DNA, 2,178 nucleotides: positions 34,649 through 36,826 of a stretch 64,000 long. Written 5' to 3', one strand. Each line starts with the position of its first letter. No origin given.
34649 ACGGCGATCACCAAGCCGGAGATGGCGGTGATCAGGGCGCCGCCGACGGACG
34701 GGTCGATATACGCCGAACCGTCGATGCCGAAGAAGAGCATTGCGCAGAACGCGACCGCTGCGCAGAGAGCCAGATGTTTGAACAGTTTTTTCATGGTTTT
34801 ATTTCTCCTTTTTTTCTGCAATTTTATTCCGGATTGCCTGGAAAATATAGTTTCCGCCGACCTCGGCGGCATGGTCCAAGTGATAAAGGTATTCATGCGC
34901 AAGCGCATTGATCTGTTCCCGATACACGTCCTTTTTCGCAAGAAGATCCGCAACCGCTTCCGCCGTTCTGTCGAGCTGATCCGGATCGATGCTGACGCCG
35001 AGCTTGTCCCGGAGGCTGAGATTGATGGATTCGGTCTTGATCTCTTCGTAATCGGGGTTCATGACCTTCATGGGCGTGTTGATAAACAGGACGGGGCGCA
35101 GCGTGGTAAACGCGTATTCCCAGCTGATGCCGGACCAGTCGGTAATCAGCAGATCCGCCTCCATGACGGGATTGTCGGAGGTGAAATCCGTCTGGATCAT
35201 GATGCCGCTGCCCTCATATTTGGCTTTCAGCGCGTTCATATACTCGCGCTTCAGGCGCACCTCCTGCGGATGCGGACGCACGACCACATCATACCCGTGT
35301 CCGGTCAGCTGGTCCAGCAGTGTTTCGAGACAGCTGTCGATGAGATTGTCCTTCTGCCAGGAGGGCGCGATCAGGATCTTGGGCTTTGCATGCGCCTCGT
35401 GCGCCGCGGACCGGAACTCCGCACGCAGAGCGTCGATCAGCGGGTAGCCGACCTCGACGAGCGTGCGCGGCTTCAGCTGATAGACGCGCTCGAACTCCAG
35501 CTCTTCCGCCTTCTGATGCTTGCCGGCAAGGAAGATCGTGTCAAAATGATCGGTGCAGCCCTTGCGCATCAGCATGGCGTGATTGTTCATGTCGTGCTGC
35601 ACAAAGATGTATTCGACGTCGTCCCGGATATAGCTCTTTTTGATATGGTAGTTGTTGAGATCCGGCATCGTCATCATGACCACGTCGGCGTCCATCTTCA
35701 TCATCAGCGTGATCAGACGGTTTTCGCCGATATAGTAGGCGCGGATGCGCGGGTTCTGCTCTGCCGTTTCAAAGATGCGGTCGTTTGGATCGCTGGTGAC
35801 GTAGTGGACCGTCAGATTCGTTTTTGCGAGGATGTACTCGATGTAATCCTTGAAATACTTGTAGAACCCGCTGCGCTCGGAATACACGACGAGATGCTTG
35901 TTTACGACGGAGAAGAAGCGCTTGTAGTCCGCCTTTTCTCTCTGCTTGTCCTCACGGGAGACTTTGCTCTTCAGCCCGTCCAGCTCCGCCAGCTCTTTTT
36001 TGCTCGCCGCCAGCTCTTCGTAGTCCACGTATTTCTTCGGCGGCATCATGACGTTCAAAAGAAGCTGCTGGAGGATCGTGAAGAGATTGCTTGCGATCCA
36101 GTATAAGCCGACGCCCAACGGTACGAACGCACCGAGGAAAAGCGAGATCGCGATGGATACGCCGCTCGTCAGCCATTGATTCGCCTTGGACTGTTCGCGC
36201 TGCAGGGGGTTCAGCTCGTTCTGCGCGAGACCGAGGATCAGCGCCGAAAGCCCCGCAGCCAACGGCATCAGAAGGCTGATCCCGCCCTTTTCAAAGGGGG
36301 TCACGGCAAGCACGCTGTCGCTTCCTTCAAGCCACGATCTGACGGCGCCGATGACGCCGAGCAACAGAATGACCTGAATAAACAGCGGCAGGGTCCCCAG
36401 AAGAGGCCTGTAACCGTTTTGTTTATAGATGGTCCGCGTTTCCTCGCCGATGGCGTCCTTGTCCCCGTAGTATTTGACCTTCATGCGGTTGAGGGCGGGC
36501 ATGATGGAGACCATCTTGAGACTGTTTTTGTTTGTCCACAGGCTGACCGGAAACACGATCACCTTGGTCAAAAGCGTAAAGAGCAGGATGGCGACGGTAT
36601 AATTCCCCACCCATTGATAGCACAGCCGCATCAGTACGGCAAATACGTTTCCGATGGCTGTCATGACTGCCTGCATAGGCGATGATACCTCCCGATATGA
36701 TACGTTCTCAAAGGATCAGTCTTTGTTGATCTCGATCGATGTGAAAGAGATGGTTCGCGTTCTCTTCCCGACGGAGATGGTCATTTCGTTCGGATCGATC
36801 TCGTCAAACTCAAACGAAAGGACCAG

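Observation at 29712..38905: Phosphonate biosynthesis and surface-installation operon with an atypical gene set (no aminotransferase, no LicD, no glycosyltransferase)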

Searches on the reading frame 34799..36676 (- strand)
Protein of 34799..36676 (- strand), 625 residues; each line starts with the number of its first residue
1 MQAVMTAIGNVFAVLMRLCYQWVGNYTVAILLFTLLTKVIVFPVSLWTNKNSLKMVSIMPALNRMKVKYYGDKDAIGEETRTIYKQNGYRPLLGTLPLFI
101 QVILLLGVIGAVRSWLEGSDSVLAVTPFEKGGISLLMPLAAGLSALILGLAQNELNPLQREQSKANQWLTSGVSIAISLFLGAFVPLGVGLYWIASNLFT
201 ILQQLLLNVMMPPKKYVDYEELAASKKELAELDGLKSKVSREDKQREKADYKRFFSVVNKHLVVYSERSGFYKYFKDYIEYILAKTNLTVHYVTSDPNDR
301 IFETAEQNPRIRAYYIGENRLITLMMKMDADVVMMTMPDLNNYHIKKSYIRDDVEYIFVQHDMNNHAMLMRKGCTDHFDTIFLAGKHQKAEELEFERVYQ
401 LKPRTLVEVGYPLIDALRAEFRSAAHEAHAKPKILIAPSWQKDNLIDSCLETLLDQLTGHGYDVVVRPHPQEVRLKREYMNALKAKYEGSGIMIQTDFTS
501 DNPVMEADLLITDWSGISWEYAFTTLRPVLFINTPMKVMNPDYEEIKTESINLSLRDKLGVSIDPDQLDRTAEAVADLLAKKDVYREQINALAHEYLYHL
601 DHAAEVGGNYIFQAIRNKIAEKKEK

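Call 4: search_protein_families(library=pfam, proteins=[window:34799-36676:-], max_evalue=0.01)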
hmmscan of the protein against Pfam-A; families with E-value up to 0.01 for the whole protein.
window:34799-36676:- (625 aa): 2 families
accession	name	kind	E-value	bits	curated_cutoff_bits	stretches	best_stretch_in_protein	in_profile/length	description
PF02096.25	60KD_IMP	-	3e-30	105.8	35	1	26-208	1-162/163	60Kd inner membrane protein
PF04464.20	Glyphos_transf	-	4.9e-12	45.9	22.1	1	258-532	11-292/367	CDP-Glycerol:Poly(glycerophosphate) glycerophosphotransferase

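Call 5: search_protein_families(library=ncbifam, proteins=[window:34799-36676:-], max_evalue=0.01)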
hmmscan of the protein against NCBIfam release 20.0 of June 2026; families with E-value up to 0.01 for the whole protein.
window:34799-36676:- (625 aa): 19 families
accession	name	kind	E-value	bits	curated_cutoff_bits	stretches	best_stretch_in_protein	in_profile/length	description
TIGR03592.1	yidC_oxa1_cterm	subfamily_domain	2.7e-27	96.1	84.3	1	25-208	1-190/191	membrane protein insertase YidC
NF002357.0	PRK01318.2-4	equivalog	9.6e-22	77.4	479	1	6-220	315-525/532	membrane protein insertase YidC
NF002353.0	PRK01318.1-4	equivalog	3.4e-21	75.5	365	2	11-102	362-453/596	membrane protein insertase YidC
NF002355.0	PRK01318.2-2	equivalog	1.2e-20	73.5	891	1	6-111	377-482/602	membrane protein insertase YidC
NF002354.0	PRK01318.2-1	equivalog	4e-18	65.2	1094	1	11-218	338-541/548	membrane protein insertase YidC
NF002350.0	PRK01315.1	equivalog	6.3e-18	65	282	2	26-108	42-124/329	membrane protein insertase YidC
NF002899.0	PRK03449.1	equivalog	1.7e-17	63.6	276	2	23-117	29-123/359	membrane protein insertase YidC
NF002352.0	PRK01318.1-3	equivalog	8.5e-17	61.4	447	1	4-106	350-452/562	membrane protein insertase YidC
NF002803.0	PRK02944.1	equivalog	2.3e-16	60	377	1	22-208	55-241/255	YidC family membrane integrase SpoIIIJ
NF002356.0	PRK01318.2-3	equivalog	1.9e-15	56.3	460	1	17-107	364-456/627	membrane protein insertase YidC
NF002358.0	PRK01318.2-5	equivalog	2.1e-15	56.5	605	1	12-113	327-428/545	membrane protein insertase YidC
NF002351.0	PRK01318.1-1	equivalog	2e-14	53.2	740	1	13-207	340-530/545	membrane protein insertase YidC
NF002168.0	PRK01001.1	equivalog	3.3e-14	52.2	670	1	11-114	561-664/795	membrane protein insertase YidC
NF002734.0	PRK02654.1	equivalog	5.5e-14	51.8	324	1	10-113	11-117/384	membrane protein insertase YidC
NF002687.0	PRK02463.1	equivalog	8e-11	41.3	425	1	25-236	59-278/307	membrane protein insertase YidC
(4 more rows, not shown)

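Call 10: search_solved_structures(query=window:34799-36676:-, max_evalue=0.01)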
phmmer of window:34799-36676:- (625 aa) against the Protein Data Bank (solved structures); distinct sequences matched with E-value up to 0.01: 7.
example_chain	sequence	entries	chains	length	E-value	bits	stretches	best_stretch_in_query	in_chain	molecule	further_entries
3wo7_A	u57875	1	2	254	9.4e-12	47.6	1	23-217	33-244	Membrane protein insertase YidC 2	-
5mg3_C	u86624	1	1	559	9.7e-12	47.5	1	14-207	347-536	Membrane protein insertase YidC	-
4utq_A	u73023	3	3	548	1.4e-11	47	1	14-207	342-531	MEMBRANE PROTEIN INSERTASE YIDC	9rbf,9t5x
3wo6_A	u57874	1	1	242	2.4e-11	46.2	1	23-213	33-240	Membrane protein insertase YidC 2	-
3wvf_A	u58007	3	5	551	2.5e-11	46.2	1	14-207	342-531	Membrane protein insertase YidC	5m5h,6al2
5y83_A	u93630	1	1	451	1.2e-05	27.5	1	24-199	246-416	Membrane protein insertase YidC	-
6y86_A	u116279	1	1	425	1.6e-05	27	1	24-199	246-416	Membrane protein insertase YidC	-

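Call 19: find_homologous_proteins(query=window:34799-36676:-, max_evalue=1e-10)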
Query window:34799-36676:- (625 aa): 7696 proteins with E <= 1e-10 among 8000 candidates; the best 120 are listed.
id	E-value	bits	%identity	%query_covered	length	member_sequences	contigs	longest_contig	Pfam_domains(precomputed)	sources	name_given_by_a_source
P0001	0.0e+0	1403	100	100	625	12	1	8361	PF02096.27,PF04464.21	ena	-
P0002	0.0e+0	1293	90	100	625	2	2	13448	PF02096.27,PF04464.21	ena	-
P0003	0.0e+0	1108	77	98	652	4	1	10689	PF02096.27,PF04464.21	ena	-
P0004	0.0e+0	1108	77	97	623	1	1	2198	PF02096.27,PF04464.21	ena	-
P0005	0.0e+0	1099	76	100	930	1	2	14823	PF02096.27,PF04464.21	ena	-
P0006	0.0e+0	1083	75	98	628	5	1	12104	PF02096.27,PF04464.21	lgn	-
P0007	0.0e+0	1042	73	99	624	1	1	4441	PF02096.27,PF04464.21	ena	-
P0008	0.0e+0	1041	73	99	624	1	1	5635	PF02096.27,PF04464.21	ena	-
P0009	0.0e+0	1041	73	99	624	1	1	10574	PF02096.27,PF04464.21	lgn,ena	-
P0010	0.0e+0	1029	72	99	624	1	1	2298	PF02096.27,PF04464.21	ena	-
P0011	0.0e+0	1028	73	97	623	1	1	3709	PF02096.27,PF04464.21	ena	-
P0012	5.9e-289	978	68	100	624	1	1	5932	PF02096.27,PF04464.21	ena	-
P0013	1.7e-262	891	61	100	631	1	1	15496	PF02096.27,PF04464.21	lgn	-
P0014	6.1e-261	885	62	99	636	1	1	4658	PF02096.27,PF04464.21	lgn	-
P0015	1.4e-257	874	61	100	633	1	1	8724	PF02096.27,PF04464.21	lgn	-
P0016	1.4e-256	871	60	99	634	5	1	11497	PF02096.27,PF04464.21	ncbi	-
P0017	6.1e-256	869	60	100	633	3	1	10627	PF02096.27,PF04464.21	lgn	-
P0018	1.0e-255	868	61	99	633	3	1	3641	PF02096.27,PF04464.21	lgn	-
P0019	1.2e-255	868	61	100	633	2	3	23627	PF02096.27,PF04464.21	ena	-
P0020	2.7e-255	867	60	98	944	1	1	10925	PF02096.27,PF04464.21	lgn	-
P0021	9.4e-255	865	61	100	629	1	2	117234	PF02096.27,PF04464.21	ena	-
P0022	2.9e-254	863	60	100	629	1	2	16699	PF02096.27,PF04464.21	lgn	-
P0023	5.3e-254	862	60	100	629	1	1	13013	PF02096.27,PF04464.21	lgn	-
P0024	2.1e-253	861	61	100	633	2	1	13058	PF02096.27,PF04464.21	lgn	-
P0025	1.7e-252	858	60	100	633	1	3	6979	PF02096.27,PF04464.21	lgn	-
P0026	2.8e-252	857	60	100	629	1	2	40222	PF02096.27,PF04464.21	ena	-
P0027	3.4e-252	857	55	100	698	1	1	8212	PF02096.27,PF04464.21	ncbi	-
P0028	4.6e-252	856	61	97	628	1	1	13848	PF02096.27,PF04464.21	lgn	-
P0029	1.5e-251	854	59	100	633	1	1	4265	PF02096.27,PF04464.21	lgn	-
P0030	2.2e-251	854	60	100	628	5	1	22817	PF02096.27,PF04464.21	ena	-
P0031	2.5e-251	854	59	100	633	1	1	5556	PF02096.27,PF04464.21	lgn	-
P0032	3.8e-251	853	60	100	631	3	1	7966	PF02096.27,PF04464.21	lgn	-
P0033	4.8e-250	849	61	97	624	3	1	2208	PF02096.27,PF04464.21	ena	-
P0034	1.5e-249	848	60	99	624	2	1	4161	PF02096.27,PF04464.21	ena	-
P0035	4.5e-249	846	61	97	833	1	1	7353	PF02096.27,PF04464.21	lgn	-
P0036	7.9e-249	845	59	100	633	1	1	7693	PF02096.27,PF04464.21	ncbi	-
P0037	1.5e-248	845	60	98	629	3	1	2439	PF02096.27,PF04464.21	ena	-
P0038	5.2e-248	843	60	97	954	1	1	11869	PF02096.27,PF04464.21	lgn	-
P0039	5.4e-248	843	58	99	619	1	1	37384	PF02096.27,PF04464.21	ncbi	-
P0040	1.9e-247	841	60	100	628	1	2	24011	PF02096.27,PF04464.21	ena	-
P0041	2.1e-247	841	54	100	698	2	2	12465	PF02096.27,PF04464.21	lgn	-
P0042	5.6e-247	839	56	98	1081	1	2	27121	PF02096.27,PF04464.21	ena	-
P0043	6.3e-247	839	53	100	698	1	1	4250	PF02096.27,PF04464.21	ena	-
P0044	8.3e-247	839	60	100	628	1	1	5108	PF02096.27,PF04464.21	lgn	-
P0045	9.0e-247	839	60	100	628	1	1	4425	PF02096.27,PF04464.21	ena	-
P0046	4.4e-246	836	59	100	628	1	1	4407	PF02096.27,PF04464.21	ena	-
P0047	7.1e-246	836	59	97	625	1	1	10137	PF02096.27,PF04464.21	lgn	-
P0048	3.3e-245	833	60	98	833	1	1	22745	PF02096.27,PF04464.21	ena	-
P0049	1.4e-244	831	54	100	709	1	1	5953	PF02096.27,PF04464.21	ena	-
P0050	1.8e-244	831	60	98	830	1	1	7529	PF02096.27,PF04464.21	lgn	-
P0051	2.0e-244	831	59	98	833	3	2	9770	PF02096.27,PF04464.21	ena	-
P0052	8.6e-244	829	58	99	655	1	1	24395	PF02096.27,PF04464.21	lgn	-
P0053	1.4e-243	828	59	97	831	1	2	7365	PF02096.27,PF04464.21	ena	-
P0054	1.7e-242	824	58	100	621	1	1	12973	PF02096.27,PF04464.21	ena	-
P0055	7.2e-242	822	58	99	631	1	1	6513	PF02096.27,PF04464.21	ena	-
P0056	1.9e-241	821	54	100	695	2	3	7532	PF02096.27,PF04464.21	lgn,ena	-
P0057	3.9e-241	820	59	97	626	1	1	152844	PF02096.27,PF04464.21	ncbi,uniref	ncbi:MAG: membrane protein insertase YidC [Huintestinicola sp.]|uniref:membrane protein insertase Yi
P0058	1.4e-240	818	57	100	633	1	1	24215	PF02096.27,PF04464.21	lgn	-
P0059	1.5e-240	818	58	99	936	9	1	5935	PF02096.27,PF04464.21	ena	-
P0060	1.7e-240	818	58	99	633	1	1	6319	PF02096.27,PF04464.21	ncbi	-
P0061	2.5e-240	817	57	97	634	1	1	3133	PF02096.27,PF04464.21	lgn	-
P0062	2.9e-240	817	57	99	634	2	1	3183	PF02096.27,PF04464.21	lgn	-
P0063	7.8e-240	816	57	98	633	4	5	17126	PF02096.27,PF04464.21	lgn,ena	-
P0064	1.1e-239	815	57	99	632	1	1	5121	PF02096.27,PF04464.21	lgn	-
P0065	2.7e-239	814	56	99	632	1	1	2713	PF02096.27,PF04464.21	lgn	-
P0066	2.9e-239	814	57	99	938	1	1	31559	PF02096.27,PF04464.21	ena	-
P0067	3.1e-239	814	57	99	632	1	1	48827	PF02096.27,PF04464.21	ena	-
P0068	3.5e-239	814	53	100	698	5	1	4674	PF02096.27,PF04464.21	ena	-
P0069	3.7e-239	813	56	98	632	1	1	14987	PF02096.27,PF04464.21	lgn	-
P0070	7.2e-239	813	53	100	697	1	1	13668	PF02096.27,PF04464.21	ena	-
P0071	1.0e-238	812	56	98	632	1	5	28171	PF02096.27,PF04464.21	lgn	-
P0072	1.7e-238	811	57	99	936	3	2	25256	PF02096.27,PF04464.21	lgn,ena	-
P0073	1.8e-238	811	57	99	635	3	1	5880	PF02096.27,PF04464.21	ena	-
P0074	2.0e-238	811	57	99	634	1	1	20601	PF02096.27,PF04464.21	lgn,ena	-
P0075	2.0e-238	811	57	98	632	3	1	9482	PF02096.27,PF04464.21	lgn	-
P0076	2.0e-238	811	57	99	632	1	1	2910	PF02096.27,PF04464.21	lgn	-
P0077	3.9e-238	810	53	96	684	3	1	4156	PF02096.27,PF04464.21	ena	-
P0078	4.3e-238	810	57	99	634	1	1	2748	PF02096.27,PF04464.21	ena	-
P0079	4.5e-238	810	57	96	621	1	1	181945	PF02096.27,PF04464.21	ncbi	-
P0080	6.4e-238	809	58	97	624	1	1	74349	PF02096.27,PF04464.21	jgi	-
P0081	7.4e-238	809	57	98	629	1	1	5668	PF02096.27,PF04464.21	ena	-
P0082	8.6e-238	809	57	98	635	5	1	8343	PF02096.27,PF04464.21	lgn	-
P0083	1.1e-237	809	57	99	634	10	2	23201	PF02096.27,PF04464.21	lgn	-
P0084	1.4e-237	808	58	98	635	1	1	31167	PF02096.27,PF04464.21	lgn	-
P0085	1.5e-237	808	56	100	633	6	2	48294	PF02096.27,PF04464.21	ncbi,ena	-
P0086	2.0e-237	808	51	100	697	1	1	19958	PF02096.27,PF04464.21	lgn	-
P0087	3.8e-237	807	57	98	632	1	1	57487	PF02096.27,PF04464.21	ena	-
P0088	3.9e-237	807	57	99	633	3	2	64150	PF02096.27,PF04464.21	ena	-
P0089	4.1e-237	807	51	100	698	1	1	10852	PF02096.27,PF04464.21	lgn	-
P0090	6.7e-237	806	56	99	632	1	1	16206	PF02096.27,PF04464.21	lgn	-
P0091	1.0e-236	805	57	98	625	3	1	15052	PF02096.27,PF04464.21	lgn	-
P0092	1.0e-236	805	57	98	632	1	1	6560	PF02096.27,PF04464.21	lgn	-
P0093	1.3e-236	805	55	99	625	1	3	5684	PF02096.27,PF04464.21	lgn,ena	-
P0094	1.7e-236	805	57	99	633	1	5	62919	PF02096.27,PF04464.21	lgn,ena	-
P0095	1.8e-236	805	57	99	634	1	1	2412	PF02096.27,PF04464.21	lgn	-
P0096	2.0e-236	804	56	98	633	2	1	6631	PF02096.27,PF04464.21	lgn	-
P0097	2.7e-236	804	57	98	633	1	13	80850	PF02096.27,PF04464.21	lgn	-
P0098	3.3e-236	804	57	98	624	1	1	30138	PF02096.27,PF04464.21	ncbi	-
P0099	4.1e-236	803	55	99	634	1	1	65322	PF02096.27,PF04464.21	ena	-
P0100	4.4e-236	803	56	99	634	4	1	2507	PF02096.27,PF04464.21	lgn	-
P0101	5.0e-236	803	56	99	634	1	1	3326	PF02096.27,PF04464.21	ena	-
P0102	5.1e-236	803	54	97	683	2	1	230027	PF02096.27,PF04464.21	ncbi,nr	ncbi:membrane protein insertase YidC [Aristaeella hokkaidonensis]|nr:membrane protein insertase YidC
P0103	5.4e-236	803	56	99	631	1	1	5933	PF02096.27,PF04464.21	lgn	-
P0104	6.6e-236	803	57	98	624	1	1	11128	PF02096.27,PF04464.21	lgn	-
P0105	8.6e-236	802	56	99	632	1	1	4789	PF02096.27,PF04464.21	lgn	-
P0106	9.2e-236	802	55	100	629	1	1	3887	PF02096.27,PF04464.21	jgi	jgi:YidC/Oxa1 family membrane protein insertase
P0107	9.9e-236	802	57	98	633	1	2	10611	PF02096.27,PF04464.21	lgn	-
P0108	1.4e-235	802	57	97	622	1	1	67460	PF02096.27,PF04464.21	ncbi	-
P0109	1.4e-235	802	56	99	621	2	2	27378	PF02096.27,PF04464.21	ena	-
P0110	1.6e-235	801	56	99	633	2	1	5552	PF02096.27,PF04464.21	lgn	-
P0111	1.7e-235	801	58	97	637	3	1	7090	PF02096.27,PF04464.21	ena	-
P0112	1.8e-235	801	58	96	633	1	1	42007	PF02096.27,PF04464.21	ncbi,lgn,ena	-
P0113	1.9e-235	801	57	99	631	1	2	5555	PF02096.27,PF04464.21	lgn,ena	-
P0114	2.6e-235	801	56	99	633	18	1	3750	PF02096.27,PF04464.21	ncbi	-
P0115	6.4e-235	799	57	98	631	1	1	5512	PF02096.27,PF04464.21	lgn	-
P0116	7.2e-235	799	57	98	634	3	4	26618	PF02096.27,PF04464.21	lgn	-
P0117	7.7e-235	799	55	99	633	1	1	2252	PF02096.27,PF04464.21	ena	-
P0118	7.9e-235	799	58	97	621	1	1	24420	PF02096.27,PF04464.21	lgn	-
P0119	8.4e-235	799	56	98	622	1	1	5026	PF02096.27,PF04464.21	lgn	-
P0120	8.6e-235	799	57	99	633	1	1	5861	PF02096.27,PF04464.21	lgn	-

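Call 20: find_encoding_contigs(protein=P0102, flank=10000, max_places=2)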
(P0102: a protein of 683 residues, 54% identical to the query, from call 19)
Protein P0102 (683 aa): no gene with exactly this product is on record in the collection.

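Call 21: find_encoding_contigs(protein=P0057, flank=10000, max_places=2)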
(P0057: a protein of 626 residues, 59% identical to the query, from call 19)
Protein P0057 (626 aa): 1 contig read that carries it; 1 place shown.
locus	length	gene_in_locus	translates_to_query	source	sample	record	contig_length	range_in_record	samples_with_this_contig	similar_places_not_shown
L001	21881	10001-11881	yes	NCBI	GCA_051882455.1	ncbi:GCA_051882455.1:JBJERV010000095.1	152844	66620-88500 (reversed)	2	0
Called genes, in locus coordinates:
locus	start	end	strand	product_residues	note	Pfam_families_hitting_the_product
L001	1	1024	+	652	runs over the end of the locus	PF13946:DUF4214 (faint), PF13489:Methyltransf_23, PF08241:Methyltransf_11 (weak), PF13649:Methyltransf_25 (weak)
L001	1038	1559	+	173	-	-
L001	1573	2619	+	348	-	PF00534:Glycos_transf_1, PF13692:Glyco_trans_1_4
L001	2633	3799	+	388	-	-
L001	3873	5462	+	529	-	-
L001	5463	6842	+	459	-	PF03062:MBOAT, PF13813:MBOAT_2 (weak)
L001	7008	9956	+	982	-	-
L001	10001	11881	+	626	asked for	PF02096:60KD_IMP, PF04464:Glyphos_transf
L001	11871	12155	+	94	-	-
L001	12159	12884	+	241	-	PF00149:Metallophos, PF12850:Metallophos_2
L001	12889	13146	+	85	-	-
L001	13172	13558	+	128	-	PF00132:Hexapep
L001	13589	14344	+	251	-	PF20202:DUF6564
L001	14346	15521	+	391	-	PF03435:Sacchrp_dh_NADP (weak)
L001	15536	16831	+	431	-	PF01467:CTP_transf_like, PF13714:PEP_mutase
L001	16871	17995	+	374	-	PF02776:TPP_enzyme_N, PF02775:TPP_enzyme_C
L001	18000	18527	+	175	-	PF10502:Peptidase_S26, PF00717:Peptidase_S24 (weak)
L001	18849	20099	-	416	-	PF00657:Lipase_GDSL (weak), PF13472:Lipase_GDSL_2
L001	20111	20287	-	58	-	-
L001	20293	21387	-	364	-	PF04055:Radical_SAM, PF06969:HemN_C (weak)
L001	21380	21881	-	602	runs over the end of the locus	PF00009:GTP_EFTU, PF03144:GTP_EFTU_D2, PF14492:EFG_III (faint), PF00679:EFG_C, PF06421:LepA_C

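Call 22: find_encoding_contigs(protein=P0079, flank=10000, max_places=2)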
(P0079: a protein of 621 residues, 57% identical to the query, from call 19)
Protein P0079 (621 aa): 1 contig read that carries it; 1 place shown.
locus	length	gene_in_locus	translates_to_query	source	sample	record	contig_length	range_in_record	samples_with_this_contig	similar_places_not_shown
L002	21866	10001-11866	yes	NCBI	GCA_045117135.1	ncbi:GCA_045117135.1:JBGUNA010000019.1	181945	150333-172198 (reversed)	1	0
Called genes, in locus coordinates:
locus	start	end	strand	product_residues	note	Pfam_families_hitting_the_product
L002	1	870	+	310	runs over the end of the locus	PF00535:Glycos_transf_2, PF13641:Glyco_tranf_2_3 (weak)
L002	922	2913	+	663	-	PF19484:DUF6020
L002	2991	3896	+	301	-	PF00535:Glycos_transf_2, PF13641:Glyco_tranf_2_3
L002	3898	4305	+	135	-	PF01467:CTP_transf_like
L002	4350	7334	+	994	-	PF17994:Glft2_N, PF04464:Glyphos_transf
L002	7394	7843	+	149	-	-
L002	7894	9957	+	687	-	PF00884:Sulfatase (weak)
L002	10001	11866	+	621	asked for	PF02096:60KD_IMP, PF04464:Glyphos_transf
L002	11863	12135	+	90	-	-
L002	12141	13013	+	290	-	PF00483:NTP_transferase, PF12804:NTP_transf_3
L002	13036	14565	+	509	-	PF00496:SBP_bac_5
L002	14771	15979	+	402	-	PF03721:UDPG_MGDP_dh_N, PF00984:UDPG_MGDP_dh, PF03720:UDPG_MGDP_dh_C (weak)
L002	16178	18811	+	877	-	PF00535:Glycos_transf_2, PF10111:Glyco_tranf_2_2 (weak), PF13641:Glyco_tranf_2_3, PF13439:Glyco_transf_4 (faint), PF00534:Glycos_transf_1, PF13692:Glyco_trans_1_4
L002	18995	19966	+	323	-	PF19300:BPD_transp_1_N, PF00528:BPD_transp_1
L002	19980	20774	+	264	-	PF00528:BPD_transp_1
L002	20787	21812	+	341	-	PF00005:ABC_tran, PF13304:AAA_21 (weak), PF08352:oligo_HPY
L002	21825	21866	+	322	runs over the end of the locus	PF00005:ABC_tran, PF02463:SMC_N (weak), PF13304:AAA_21 (faint), PF08352:oligo_HPY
